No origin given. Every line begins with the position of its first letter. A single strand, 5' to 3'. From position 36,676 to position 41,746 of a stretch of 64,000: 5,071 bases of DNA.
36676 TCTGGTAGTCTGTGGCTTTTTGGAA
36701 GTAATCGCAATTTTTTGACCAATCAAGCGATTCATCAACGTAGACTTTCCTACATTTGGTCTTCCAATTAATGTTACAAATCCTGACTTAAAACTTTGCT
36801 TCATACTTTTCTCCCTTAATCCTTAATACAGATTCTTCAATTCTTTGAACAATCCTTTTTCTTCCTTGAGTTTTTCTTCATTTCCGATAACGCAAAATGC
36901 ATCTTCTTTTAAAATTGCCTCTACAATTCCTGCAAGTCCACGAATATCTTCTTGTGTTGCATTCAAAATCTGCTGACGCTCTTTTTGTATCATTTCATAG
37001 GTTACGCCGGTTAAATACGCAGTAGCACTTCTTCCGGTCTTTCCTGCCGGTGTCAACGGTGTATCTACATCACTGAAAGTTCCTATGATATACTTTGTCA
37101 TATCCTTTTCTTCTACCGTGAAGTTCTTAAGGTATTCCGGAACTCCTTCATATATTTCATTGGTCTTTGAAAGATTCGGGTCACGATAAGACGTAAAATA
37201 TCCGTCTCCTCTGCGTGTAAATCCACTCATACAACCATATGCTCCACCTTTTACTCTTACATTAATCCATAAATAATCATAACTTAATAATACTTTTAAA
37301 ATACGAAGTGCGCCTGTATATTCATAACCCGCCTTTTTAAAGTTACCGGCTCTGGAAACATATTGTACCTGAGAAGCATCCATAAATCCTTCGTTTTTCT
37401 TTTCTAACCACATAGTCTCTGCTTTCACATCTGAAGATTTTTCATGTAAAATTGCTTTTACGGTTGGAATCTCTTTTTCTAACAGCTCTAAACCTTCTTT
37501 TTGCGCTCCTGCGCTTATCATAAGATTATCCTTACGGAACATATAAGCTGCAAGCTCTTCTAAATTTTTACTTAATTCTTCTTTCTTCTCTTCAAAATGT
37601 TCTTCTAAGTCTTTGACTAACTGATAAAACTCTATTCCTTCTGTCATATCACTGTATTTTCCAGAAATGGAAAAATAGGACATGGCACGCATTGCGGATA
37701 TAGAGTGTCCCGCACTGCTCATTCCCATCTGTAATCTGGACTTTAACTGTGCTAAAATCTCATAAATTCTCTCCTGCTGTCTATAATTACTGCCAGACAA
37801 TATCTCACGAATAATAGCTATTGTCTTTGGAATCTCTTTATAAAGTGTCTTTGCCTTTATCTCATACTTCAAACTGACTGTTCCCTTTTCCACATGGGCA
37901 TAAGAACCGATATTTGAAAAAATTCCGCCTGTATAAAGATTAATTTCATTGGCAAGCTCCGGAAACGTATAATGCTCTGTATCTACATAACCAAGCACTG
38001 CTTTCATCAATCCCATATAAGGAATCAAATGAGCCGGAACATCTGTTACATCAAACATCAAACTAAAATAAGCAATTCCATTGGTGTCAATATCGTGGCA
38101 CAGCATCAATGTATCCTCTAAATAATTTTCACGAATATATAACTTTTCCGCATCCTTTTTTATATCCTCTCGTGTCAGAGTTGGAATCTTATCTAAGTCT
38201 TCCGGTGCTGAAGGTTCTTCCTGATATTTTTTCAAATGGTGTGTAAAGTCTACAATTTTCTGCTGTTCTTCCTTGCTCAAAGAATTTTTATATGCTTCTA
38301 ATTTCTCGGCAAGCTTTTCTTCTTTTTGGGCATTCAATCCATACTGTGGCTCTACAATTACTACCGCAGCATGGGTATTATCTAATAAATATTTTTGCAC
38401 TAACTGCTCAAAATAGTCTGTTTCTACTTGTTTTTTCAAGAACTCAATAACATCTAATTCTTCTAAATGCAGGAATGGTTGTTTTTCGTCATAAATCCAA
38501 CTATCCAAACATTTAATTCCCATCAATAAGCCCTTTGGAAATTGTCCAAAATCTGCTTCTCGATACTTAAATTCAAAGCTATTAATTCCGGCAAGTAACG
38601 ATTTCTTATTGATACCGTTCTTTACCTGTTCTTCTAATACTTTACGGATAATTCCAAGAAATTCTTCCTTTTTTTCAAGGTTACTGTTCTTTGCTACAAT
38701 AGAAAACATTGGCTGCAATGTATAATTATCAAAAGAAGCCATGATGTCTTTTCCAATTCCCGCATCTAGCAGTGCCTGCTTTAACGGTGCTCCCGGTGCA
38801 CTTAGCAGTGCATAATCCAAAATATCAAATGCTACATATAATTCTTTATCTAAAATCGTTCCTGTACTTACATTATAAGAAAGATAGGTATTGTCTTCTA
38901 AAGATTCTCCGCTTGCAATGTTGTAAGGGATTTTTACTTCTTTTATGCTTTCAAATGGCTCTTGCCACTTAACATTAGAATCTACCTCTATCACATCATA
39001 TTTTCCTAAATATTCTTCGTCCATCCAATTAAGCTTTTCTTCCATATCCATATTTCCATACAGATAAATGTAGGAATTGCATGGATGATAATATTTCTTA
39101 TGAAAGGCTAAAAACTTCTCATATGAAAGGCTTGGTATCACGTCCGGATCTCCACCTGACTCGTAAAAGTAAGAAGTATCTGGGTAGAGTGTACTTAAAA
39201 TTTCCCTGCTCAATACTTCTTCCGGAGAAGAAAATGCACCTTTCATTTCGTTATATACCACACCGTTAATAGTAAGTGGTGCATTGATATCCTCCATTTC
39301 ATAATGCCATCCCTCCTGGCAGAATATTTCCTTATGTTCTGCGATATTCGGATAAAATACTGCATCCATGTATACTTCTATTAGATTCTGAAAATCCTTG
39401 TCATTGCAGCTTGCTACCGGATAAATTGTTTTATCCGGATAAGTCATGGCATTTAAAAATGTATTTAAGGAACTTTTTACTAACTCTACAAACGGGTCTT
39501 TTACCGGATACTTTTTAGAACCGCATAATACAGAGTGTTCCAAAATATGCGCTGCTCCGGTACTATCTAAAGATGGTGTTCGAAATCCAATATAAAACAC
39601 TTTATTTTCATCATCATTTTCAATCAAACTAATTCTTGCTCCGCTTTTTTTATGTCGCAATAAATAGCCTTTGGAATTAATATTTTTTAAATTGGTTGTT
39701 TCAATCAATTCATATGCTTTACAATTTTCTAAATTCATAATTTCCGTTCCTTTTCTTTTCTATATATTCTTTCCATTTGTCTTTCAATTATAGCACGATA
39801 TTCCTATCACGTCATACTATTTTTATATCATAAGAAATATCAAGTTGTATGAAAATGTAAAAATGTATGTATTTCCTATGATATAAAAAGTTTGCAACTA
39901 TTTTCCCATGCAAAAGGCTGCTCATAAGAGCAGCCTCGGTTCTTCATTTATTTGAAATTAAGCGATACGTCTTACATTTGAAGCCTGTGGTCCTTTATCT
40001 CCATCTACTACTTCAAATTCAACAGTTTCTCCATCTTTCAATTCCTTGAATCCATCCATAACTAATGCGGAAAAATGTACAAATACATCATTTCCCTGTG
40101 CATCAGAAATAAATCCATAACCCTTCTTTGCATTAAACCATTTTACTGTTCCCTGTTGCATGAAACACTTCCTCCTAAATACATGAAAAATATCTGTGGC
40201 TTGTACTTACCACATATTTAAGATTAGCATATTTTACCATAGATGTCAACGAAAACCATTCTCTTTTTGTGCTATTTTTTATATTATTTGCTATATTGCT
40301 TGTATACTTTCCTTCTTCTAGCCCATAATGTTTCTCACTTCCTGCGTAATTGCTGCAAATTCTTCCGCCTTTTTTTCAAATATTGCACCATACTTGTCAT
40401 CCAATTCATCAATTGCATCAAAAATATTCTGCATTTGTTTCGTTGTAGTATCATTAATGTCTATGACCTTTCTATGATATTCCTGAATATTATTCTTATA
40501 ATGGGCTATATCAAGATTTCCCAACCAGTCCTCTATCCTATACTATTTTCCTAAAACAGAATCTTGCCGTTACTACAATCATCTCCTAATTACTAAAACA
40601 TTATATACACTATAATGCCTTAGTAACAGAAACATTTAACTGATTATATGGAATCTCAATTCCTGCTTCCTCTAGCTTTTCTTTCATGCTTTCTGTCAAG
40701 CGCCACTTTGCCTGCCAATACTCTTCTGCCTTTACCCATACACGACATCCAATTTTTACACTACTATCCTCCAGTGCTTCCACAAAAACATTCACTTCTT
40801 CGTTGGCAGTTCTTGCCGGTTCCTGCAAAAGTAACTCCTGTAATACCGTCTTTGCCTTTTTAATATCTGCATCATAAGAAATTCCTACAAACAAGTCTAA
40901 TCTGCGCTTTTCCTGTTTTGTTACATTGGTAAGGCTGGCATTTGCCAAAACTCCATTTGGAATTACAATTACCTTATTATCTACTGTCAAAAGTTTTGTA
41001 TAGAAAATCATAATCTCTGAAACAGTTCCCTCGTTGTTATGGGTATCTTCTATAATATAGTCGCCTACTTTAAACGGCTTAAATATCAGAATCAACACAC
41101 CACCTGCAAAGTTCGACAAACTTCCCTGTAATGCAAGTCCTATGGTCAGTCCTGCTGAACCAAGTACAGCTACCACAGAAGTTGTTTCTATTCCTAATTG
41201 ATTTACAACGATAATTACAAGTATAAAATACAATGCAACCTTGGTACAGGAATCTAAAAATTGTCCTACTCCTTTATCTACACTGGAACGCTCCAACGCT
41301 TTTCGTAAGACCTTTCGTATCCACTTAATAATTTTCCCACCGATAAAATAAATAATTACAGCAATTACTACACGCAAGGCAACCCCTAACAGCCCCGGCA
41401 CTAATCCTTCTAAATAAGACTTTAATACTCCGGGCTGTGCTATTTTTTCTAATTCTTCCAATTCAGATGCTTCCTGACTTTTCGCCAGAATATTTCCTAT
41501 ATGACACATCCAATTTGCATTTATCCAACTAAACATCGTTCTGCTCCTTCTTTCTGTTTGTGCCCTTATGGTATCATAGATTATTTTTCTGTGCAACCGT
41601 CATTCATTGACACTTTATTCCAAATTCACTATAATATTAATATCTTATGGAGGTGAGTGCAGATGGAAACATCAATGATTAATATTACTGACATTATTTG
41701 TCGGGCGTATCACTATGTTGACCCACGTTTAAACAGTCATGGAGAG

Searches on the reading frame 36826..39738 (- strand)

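Call 34: search_protein_families(library=pfam, proteins=[window:36826-39738:-], max_evalue=0.00001)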
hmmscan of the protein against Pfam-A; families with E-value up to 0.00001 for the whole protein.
window:36826-39738:- (971 aa): 4 families
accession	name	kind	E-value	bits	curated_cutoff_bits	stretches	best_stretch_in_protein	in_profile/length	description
PF08367.16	M16C_assoc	-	3.7e-74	249.5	25.3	1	463-711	2-252/252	Peptidase M16C associated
PF22516.1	PreP_C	-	3.4e-54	183.5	27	1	782-953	1-172/173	PreP C-terminal domain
PF05193.26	Peptidase_M16_C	-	1.3e-26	94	23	1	203-383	1-176/181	Peptidase M16 inactive domain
PF00675.25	Peptidase_M16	-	1.2e-07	32.2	22.3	1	57-136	28-104/149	Insulinase (Peptidase family M16)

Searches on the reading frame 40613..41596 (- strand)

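Call 34: search_protein_families(library=pfam, proteins=[window:40613-41596:-], max_evalue=0.00001)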
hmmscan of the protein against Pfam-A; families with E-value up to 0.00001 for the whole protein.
window:40613-41596:- (328 aa): 4 families
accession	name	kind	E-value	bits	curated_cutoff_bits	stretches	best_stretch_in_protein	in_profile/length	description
PF00924.24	MS_channel_2nd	-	9.9e-16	58.1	20.2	1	159-227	2-68/68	Mechanosensitive ion channel, beta-domain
PF21082.3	MS_channel_3rd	-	4.1e-13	50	21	1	237-315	5-88/88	Mechanosensitive ion channel MscS, C-terminal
PF05552.17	MS_channel_1st_1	-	7.1e-07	29.5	22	1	62-108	3-49/50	Mechanosensitive ion channel, conserved TM helix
PF21088.3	MS_channel_1st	-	1.2e-06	28.8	23.1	1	117-157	2-42/42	Mechanosensitive ion channel, transmembrane helices 2/3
